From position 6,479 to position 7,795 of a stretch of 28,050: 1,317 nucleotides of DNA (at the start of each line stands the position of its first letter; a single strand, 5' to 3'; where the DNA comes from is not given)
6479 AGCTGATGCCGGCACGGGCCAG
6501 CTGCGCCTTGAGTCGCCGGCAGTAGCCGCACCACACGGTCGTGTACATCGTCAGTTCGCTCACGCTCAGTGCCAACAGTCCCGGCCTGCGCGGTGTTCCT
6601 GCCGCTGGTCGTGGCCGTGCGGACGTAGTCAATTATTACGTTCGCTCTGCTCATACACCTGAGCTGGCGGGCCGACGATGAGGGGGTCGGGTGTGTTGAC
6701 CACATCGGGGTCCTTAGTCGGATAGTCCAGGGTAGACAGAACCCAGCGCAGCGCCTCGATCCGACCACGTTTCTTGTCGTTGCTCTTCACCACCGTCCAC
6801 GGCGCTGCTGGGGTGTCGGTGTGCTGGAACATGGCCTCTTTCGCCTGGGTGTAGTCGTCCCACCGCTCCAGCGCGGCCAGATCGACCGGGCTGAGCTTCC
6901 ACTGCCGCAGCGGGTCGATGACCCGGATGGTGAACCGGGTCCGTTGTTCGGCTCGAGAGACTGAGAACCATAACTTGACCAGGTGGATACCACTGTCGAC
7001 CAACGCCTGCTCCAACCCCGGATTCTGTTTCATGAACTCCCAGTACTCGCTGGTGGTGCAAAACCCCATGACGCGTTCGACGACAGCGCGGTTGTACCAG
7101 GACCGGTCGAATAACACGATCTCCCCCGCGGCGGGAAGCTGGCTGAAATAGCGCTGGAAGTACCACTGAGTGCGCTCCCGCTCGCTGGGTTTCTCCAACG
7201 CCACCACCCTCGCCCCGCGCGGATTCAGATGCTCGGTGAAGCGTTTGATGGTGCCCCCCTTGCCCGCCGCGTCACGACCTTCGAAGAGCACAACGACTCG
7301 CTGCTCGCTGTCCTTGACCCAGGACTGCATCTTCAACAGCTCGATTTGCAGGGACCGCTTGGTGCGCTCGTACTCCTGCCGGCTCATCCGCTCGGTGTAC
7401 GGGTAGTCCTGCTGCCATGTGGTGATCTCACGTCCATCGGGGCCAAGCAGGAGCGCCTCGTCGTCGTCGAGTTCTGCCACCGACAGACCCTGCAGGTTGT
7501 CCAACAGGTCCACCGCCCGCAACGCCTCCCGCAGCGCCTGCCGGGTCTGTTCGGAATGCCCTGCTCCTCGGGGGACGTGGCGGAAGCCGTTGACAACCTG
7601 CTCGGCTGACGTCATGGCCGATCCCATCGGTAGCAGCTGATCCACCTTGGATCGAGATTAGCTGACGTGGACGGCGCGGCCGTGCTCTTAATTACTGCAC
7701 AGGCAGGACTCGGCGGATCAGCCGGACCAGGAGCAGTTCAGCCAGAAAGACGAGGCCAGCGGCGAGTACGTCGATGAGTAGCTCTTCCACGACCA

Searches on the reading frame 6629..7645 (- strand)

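Call 13: search_protein_families(library=pfam, proteins=[window:6629-7645:-], max_evalue=0.01)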
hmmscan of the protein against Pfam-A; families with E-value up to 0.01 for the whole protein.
window:6629-7645:- (338 aa): 1 family
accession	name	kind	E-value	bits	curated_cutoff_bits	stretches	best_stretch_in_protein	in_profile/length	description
PF03976.20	PPK2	-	9.7e-99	330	22.3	1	87-311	2-226/229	Polyphosphate kinase 2 (PPK2)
